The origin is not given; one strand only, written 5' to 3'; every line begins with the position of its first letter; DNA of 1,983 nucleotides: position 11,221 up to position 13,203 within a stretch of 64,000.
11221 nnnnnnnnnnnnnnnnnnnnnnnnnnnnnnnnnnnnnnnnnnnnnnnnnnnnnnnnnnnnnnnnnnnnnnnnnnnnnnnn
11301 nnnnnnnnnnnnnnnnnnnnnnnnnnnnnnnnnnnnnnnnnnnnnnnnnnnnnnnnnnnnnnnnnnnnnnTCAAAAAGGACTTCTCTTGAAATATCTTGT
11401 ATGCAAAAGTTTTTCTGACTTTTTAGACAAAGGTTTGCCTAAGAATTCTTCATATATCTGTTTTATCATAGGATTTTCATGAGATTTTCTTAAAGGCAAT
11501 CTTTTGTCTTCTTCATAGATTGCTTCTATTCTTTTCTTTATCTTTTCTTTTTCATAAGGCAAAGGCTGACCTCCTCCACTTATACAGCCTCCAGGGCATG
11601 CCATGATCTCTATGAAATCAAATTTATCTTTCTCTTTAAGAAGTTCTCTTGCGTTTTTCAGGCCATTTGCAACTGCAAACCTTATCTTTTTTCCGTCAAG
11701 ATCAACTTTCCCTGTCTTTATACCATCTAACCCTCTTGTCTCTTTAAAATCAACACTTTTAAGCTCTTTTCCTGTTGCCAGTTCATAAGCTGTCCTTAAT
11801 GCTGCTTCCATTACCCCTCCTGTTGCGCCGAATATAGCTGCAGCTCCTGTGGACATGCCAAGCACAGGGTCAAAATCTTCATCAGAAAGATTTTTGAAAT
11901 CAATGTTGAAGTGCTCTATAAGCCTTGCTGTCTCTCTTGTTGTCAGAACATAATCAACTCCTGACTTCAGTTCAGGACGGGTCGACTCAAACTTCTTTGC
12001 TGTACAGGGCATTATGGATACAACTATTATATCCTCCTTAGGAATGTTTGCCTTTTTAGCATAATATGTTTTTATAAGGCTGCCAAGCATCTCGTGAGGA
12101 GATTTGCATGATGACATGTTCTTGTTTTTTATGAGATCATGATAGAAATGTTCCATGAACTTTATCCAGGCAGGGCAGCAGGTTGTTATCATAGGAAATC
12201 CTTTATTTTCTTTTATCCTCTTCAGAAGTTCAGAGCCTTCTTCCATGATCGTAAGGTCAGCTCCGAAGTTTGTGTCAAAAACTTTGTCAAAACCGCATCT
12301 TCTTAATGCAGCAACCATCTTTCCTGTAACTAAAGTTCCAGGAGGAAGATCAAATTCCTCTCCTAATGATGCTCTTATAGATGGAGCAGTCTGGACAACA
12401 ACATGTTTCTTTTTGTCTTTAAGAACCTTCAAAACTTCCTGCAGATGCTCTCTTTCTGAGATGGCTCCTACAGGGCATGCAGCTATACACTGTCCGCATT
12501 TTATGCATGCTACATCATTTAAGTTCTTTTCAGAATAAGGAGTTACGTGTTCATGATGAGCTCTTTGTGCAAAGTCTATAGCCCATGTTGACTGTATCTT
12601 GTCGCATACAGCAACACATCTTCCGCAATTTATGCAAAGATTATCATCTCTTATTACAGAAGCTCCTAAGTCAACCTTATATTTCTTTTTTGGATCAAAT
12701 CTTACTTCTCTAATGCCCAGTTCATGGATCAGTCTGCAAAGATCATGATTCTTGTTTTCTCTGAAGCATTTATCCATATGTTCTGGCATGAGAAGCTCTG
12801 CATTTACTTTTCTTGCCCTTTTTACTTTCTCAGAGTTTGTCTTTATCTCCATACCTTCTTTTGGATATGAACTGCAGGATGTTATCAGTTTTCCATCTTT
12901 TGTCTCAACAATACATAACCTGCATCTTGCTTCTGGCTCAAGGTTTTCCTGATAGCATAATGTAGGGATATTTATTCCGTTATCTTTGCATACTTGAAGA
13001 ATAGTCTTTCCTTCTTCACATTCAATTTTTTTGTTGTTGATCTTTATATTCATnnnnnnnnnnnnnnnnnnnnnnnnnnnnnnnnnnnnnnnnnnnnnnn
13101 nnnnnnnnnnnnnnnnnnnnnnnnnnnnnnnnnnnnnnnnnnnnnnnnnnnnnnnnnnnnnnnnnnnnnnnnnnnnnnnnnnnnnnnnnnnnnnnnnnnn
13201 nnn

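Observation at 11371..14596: Three-subunit [FeFe]-hydrogenase (HydABC/HndACD-like) operon in an archaeon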

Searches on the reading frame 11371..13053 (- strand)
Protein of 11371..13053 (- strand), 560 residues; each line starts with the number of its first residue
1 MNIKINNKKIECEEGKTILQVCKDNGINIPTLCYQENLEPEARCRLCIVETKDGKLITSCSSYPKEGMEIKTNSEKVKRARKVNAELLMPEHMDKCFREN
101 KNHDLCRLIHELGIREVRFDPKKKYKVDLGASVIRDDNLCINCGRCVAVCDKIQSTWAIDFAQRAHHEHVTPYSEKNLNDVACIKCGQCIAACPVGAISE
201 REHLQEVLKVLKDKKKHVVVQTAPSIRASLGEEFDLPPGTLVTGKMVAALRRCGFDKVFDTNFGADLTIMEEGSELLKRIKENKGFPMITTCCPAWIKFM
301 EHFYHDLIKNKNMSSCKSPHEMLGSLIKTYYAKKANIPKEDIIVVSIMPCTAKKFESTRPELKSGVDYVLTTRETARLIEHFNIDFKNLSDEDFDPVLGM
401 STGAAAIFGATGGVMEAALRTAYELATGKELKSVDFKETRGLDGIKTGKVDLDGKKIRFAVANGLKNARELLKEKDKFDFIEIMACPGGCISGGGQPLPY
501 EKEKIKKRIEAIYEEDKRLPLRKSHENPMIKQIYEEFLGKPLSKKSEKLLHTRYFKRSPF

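Call 3: search_protein_families(library=pfam, proteins=[window:11371-13053:-])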
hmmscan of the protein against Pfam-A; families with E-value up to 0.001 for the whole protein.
window:11371-13053:- (560 aa): 13 families
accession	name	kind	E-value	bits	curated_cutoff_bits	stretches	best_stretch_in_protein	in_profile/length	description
PF02906.19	Fe_hyd_lg_C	-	3.5e-94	315.5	22.1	1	216-494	1-245/245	Iron only hydrogenase large subunit, C-terminal domain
PF02256.22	Fe_hyd_SSU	-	5.6e-25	87.6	24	1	503-557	2-56/56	Iron hydrogenase small subunit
PF13510.11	Fer2_4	-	1e-16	61.2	22.8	1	2-74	5-81/82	2Fe-2S iron-sulfur cluster binding domain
PF13237.11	Fer4_10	-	1.1e-08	35.3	25.5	2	133-194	2-53/53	4Fe-4S dicluster domain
PF13484.11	Fer4_16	-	1.3e-08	35.9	30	1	183-205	2-25/66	4Fe-4S double cluster binding domain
PF12838.12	Fer4_7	-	4.3e-08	33.9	27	1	140-197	2-52/52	4Fe-4S dicluster domain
PF22117.2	Fer4_Nqo3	-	5.8e-07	30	27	1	133-198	4-66/67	NADH-quinone oxidoreductase subunit 3, ferredoxin-like domain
PF25160.1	LdpA_Fe-S-bd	-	6e-07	29.6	27.6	0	179-202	24-47/49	LdpA Fe-S cluster-binding domain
PF14697.11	Fer4_21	-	7.3e-07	29.7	35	1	136-198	4-57/59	4Fe-4S dicluster domain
PF00037.32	Fer4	-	8.1e-07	29.1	21.1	1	182-199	7-24/24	4Fe-4S binding domain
PF13187.11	Fer4_9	-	1.4e-06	28.6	27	1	140-198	2-52/52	4Fe-4S dicluster domain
PF13183.11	Fer4_8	-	3.1e-05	24.9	27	1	139-196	4-67/68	4Fe-4S dicluster domain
PF12837.12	Fer4_6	-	7.1e-05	23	25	1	182-198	8-24/24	4Fe-4S binding domain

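Call 7: find_homologous_proteins(query=window:11371-13053:-, max_evalue=1e-20)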
Query window:11371-13053:- (560 aa): 8000 proteins with E <= 1e-20 among 8000 candidates; the best 120 are listed.
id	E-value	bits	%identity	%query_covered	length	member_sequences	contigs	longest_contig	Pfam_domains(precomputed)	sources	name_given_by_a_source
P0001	0.0e+0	1287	100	100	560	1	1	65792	PF14697.12,PF13510.12,PF02906.20,PF02256.23,PF00037.33,PF13484.12,PF12838.13,PF22117.3,PF25160.2,PF13237.12,PF13187.12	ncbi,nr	ncbi:4Fe-4S dicluster domain-containing protein [Candidatus Woesearchaeota archaeon]|nr:4Fe-4S diclu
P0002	0.0e+0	1066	81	100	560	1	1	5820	PF14697.12,PF13510.12,PF02906.20,PF02256.23,PF00037.33,PF13484.12,PF12838.13,PF22117.3,PF25160.2,PF13237.12,PF13187.12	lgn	-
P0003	0.0e+0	1029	78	100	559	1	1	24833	PF14697.12,PF00111.33,PF02256.23,PF13484.12,PF12838.13,PF22117.3,PF13510.12,PF02906.20,PF00037.33,PF25160.2,PF13237.12,PF13187.12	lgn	-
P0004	1.2e-297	1006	76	100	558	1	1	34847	PF14697.12,PF00111.33,PF02256.23,PF12837.13,PF13484.12,PF12838.13,PF22117.3,PF13510.12,PF02906.20,PF12797.13,PF00037.33,PF25160.2,PF13237.12,PF13187.12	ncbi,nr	ncbi:4Fe-4S binding protein [Candidatus Woesearchaeota archaeon]|nr:4Fe-4S binding protein [Candidat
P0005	3.8e-297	1004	77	99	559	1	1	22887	PF14697.12,PF13510.12,PF02906.20,PF02256.23,PF00037.33,PF13484.12,PF12838.13,PF22117.3,PF25160.2,PF13237.12,PF13187.12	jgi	-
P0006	2.2e-292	989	75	100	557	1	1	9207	PF14697.12,PF02256.23,PF13484.12,PF12838.13,PF22117.3,PF13510.12,PF02906.20,PF00037.33,PF25160.2,PF13237.12,PF13183.12,PF13187.12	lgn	-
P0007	2.7e-292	988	76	100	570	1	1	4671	PF14697.12,PF02256.23,PF12837.13,PF13484.12,PF12838.13,PF22117.3,PF13510.12,PF02906.20,PF00037.33,PF25160.2,PF13237.12,PF13183.12,PF13187.12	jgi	-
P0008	3.3e-292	988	76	100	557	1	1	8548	PF14697.12,PF13510.12,PF02906.20,PF02256.23,PF13484.12,PF12838.13,PF22117.3,PF25160.2,PF13237.12,PF13187.12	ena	-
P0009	1.4e-291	986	77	100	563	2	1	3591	PF14697.12,PF13510.12,PF02906.20,PF02256.23,PF00037.33,PF13484.12,PF12838.13,PF22117.3,PF25160.2,PF13237.12,PF13187.12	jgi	-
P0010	2.2e-291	985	74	100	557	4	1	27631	PF14697.12,PF00111.33,PF02256.23,PF13484.12,PF12838.13,PF22117.3,PF13510.12,PF02906.20,PF00037.33,PF25160.2,PF13237.12,PF13187.12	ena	-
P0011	2.3e-291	985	74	100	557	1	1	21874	PF14697.12,PF13510.12,PF02906.20,PF02256.23,PF00037.33,PF13484.12,PF12838.13,PF22117.3,PF25160.2,PF13237.12,PF13187.12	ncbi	ncbi:NADH-dependent [FeFe] hydrogenase, group A6 [Nanoarchaeota archaeon]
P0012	1.8e-290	982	74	100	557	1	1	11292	PF14697.12,PF02256.23,PF12837.13,PF13484.12,PF12838.13,PF22117.3,PF13510.12,PF02906.20,PF00037.33,PF25160.2,PF13237.12,PF13187.12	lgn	-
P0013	2.4e-290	982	74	100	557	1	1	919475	PF14697.12,PF00111.33,PF02256.23,PF12837.13,PF13484.12,PF12838.13,PF22117.3,PF13510.12,PF02906.20,PF00037.33,PF25160.2,PF13237.12,PF13187.12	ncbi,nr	ncbi:MAG: iron hydrogenase small subunit [Candidatus Woesearchaeota archaeon]|nr:MAG: iron hydrogena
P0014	6.6e-290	980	76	100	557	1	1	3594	PF14697.12,PF13510.12,PF02906.20,PF00111.33,PF02256.23,PF13484.12,PF12838.13,PF22117.3,PF25160.2,PF13237.12,PF13187.12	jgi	jgi:iron-only hydrogenase group A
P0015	7.3e-290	980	75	99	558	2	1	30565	PF14697.12,PF13510.12,PF02906.20,PF02256.23,PF00037.33,PF13484.12,PF12838.13,PF22117.3,PF25160.2,PF13237.12,PF13187.12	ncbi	-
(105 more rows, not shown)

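Call 8: search_solved_structures(query=window:11371-13053:-, show_alignments=2)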
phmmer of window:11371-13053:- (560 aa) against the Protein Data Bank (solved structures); distinct sequences matched with E-value up to 0.001: 99 (the best 60 are shown).
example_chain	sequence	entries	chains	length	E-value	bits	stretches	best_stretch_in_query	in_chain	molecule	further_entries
8a6t_A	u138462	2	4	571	1.5e-183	614.4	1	3-558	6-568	Electron bifurcating hydrogenase subunit HydA1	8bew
7q4v_A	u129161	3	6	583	4.4e-163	546.9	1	3-556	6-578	Iron hydrogenase HydA1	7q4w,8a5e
9rj9_A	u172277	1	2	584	1.6e-142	479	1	3-556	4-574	Iron hydrogenase 1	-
7qhf_A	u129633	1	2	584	6.3e-142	477.1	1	3-556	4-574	Iron hydrogenase 1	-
4xdd_A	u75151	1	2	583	8.3e-142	476.7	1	3-556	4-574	Iron hydrogenase 1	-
4xdc_A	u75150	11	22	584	8.3e-142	476.7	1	3-556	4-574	Iron hydrogenase 1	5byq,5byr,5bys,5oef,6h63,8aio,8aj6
8cjy_A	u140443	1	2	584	1.1e-141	476.3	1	3-556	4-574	Iron hydrogenase 1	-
9rjo_A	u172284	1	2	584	1.6e-141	475.8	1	3-556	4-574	Iron hydrogenase 1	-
6gm8_A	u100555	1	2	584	1.8e-141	475.6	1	3-556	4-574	Iron hydrogenase 1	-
6gm0_A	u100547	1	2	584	1.8e-141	475.6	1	3-556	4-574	Iron hydrogenase 1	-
6yf4_A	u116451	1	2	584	2e-141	475.5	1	3-556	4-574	Iron hydrogenase 1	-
6gm2_A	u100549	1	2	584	2e-141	475.5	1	3-556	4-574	Iron hydrogenase 1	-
6gm4_A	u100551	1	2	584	2.1e-141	475.4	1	3-556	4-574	Iron hydrogenase 1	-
1c4a_A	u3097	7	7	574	3.5e-141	474.7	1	3-556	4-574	PROTEIN (FE-ONLY HYDROGENASE) | PROTEIN (PERIPLASMIC HYDROGENASE 1) | Iron hydrogenase 1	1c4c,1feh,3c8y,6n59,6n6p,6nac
6gm1_A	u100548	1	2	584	4.8e-141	474.2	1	3-556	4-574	Iron hydrogenase 1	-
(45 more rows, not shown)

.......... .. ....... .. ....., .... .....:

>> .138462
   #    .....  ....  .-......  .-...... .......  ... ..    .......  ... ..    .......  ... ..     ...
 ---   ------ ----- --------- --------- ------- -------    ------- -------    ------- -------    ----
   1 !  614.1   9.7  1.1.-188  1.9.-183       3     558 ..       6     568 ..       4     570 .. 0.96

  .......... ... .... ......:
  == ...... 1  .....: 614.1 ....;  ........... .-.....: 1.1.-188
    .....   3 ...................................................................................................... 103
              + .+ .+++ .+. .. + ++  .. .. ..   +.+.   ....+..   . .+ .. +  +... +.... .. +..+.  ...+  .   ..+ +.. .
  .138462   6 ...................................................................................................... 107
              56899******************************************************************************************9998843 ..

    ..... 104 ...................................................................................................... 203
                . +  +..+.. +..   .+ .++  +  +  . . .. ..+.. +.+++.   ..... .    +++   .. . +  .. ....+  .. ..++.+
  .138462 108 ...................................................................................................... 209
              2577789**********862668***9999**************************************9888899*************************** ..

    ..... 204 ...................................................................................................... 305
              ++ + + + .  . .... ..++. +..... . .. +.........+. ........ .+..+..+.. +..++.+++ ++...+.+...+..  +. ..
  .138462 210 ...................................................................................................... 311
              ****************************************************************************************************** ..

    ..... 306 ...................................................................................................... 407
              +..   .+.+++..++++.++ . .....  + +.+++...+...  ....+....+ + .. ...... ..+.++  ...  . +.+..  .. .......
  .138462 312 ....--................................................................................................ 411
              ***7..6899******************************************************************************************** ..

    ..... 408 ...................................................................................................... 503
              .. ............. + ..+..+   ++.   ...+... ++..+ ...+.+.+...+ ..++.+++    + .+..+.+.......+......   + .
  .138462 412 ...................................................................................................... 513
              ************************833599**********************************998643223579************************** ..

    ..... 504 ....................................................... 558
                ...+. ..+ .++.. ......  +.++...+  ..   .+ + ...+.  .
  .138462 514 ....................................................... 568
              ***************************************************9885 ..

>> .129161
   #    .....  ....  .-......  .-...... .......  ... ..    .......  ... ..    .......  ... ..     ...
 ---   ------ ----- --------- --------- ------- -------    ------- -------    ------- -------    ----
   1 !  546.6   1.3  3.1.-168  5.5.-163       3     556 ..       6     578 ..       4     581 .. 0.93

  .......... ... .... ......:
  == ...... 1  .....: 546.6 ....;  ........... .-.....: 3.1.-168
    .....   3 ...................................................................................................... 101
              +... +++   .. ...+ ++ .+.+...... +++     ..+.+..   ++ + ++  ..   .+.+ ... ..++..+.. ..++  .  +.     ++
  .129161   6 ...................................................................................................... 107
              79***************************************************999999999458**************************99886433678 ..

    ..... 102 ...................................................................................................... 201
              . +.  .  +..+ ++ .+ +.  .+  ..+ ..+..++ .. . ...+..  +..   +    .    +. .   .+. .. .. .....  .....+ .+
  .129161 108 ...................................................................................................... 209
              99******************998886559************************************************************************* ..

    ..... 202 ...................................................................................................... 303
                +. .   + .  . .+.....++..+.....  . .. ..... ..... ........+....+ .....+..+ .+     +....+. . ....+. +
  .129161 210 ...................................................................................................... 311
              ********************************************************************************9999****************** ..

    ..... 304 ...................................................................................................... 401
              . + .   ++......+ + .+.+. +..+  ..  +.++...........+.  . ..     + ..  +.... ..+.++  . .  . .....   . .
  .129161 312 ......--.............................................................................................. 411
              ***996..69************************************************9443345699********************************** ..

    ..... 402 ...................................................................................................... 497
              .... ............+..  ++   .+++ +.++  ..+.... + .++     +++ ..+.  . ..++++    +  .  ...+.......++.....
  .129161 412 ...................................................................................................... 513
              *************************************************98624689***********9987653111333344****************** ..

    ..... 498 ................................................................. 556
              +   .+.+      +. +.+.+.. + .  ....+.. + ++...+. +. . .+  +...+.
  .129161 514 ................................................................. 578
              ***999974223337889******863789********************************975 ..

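Call 9: search_protein_families(library=ncbifam, proteins=[window:11371-13053:-])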
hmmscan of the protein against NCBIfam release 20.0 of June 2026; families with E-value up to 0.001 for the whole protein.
window:11371-13053:- (560 aa): 30 families (the best 25 are shown)
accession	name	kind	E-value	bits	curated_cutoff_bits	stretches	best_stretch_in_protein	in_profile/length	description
NF040763.1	FeFe_hydrog_A6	exception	2.4e-237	788.9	765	1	1-557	1-571/571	NADH-dependent [FeFe] hydrogenase, group A6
NF040762.1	Hydr_FeFe_Clost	exception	1.5e-176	588.4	900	1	2-554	2-571/572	ferredoxin hydrogenase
TIGR02512.1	FeFe_hydrog_A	subfamily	1.9e-152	507.5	405.95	1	132-497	1-373/375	[FeFe] hydrogenase, group A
TIGR04105.1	FeFe_hydrog_B1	subfamily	6.8e-56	189.9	450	1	132-495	137-457/462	monomeric [FeFe] hydrogenase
NF005745.0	PRK07569.1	equivalog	2.8e-43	148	333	1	3-216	6-223/238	bidirectional hydrogenase complex protein HoxU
NF006305.0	PRK08493.1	equivalog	1.2e-30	106.4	591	1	1-202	2-225/819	NADH-quinone oxidoreductase subunit G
TIGR01973.1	NuoG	equivalog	1.1e-28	100.4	470.05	1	3-203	1-203/606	NADH-quinone oxidoreductase subunit NuoG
NF009454.0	PRK12814.1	equivalog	1.8e-20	72.9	916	1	2-97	5-101/657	putative NADPH-dependent glutamate synthase small subunit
NF005895.0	PRK07860.1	equivalog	1.4e-18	66.4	802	1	2-199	19-221/811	NADH-quinone oxidoreductase subunit G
NF058577.1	FdxA_fam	equivalog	8.8e-08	32.2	65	1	182-203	8-29/52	4Fe-4S ferredoxin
TIGR01971.1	NuoI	subfamily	1.7e-07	30.8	113.05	1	134-205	38-105/121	NADH-quinone oxidoreductase, chain I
NF004537.0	PRK05888.1-3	equivalog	9.2e-07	28.6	163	1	140-246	70-173/204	NADH-quinone oxidoreductase subunit NuoI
NF005503.0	PRK07118.1-2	equivalog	1.7e-06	27.5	252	1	136-203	165-234/292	RnfABCDGE type electron transport complex subunit B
NF004538.0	PRK05888.1-4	equivalog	4.7e-06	26.3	135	1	138-206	61-125/162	NADH-quinone oxidoreductase subunit NuoI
TIGR04395.1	cutC_activ_rSAM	equivalog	7.2e-06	25.5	360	1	132-215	48-123/309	choline TMA-lyase-activating enzyme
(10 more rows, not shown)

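Call 25: find_related_loci(query=window:11371-13053:-, collection=genome_contigs, flank=10000)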
Query window:11371-13053:- (560 aa) in genome_contigs; peptide patterns used: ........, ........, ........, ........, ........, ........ (x = any residue, [..] = any of these).
244 stretches matched a pattern; 123 encode a relative of the query (tblastn E <= 1e-3); the best 80 are kept; 80 distinct loci.
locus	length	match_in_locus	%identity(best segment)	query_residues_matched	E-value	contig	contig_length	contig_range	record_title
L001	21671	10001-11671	76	1-558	0e+0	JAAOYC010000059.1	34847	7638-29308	Candidatus Woesearchaeota archaeon isolate DPANNHV_H2.bin.19 k83_3221127, whole genome shotgun sequence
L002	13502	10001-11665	75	3-560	0e+0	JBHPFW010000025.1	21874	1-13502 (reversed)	Nanoarchaeota archaeon isolate SAG AM-311-K23 NODE_25_length_21874_cov_22.102984, whole genome shotgun sequence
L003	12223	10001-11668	75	1-557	0e+0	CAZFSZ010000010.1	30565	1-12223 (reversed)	MAG TPA_asm: uncultured Methanosarcinales archaeon isolate SRP141376_co2_190 genome assembly, contig: NODE_3246_length_3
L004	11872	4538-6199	75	3-557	0e+0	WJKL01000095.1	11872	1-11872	MAG: Candidatus Woesearchaeota archaeon isolate Bin_187 k141_4156270, whole genome shotgun sequence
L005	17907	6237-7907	71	1-560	0e+0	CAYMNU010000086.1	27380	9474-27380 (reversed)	MAG TPA_asm: uncultured archaeon isolate SRP067234_co1_102 genome assembly, contig: k99_341379, whole genome shotgun seq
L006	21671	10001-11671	71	1-560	0e+0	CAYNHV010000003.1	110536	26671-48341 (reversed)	MAG TPA_asm: uncultured Methanosarcinales archaeon isolate SRP141376_co2_308 genome assembly, contig: NODE_435_length_11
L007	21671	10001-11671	74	1-560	0e+0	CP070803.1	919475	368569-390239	MAG: Candidatus Woesearchaeota archaeon isolate bin1342 chromosome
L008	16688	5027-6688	73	1-557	0e+0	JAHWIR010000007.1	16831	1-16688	MAG: Candidatus Woesearchaeota archaeon isolate YT2_768 k127_16033709, whole genome shotgun sequence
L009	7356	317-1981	72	1-558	0e+0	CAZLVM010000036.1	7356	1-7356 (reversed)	MAG TPA_asm: uncultured Methanosarcinales archaeon isolate binchicken_co171_24 genome assembly, contig: NODE_3366_length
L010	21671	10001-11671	71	1-560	0e+0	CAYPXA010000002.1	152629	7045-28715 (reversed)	MAG TPA_asm: uncultured Methanosarcinales archaeon isolate SRP319275_co4_112 genome assembly, contig: NODE_49_length_152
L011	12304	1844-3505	72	1-557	0e+0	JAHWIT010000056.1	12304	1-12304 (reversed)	MAG: Candidatus Woesearchaeota archaeon isolate YT3_932 k127_22467806, whole genome shotgun sequence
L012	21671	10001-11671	69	1-560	0e+0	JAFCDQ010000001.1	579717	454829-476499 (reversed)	Candidatus Woesearchaeota archaeon isolate Meg19_1012_Bin_77 Meg19_1012_Bin_77_scaffold_1, whole genome shotgun sequence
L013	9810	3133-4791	69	1-560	0e+0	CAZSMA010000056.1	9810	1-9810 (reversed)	MAG TPA_asm: uncultured Methanosarcinales archaeon isolate SRP256446_co1_47 genome assembly, contig: NODE_3762_length_98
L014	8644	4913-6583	67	1-560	0e+0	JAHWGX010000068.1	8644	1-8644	MAG: Candidatus Woesearchaeota archaeon isolate FT1_083 k127_51743601, whole genome shotgun sequence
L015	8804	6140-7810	67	1-560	0e+0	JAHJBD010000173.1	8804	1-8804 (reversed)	MAG: Nanoarchaeota archaeon isolate Modern_marine.mb.241 Modern_marine.mb.241_k141_2329040, whole genome shotgun sequenc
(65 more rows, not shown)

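Call 44: find_encoding_contigs(protein=P0001, flank=6000, max_places=3)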
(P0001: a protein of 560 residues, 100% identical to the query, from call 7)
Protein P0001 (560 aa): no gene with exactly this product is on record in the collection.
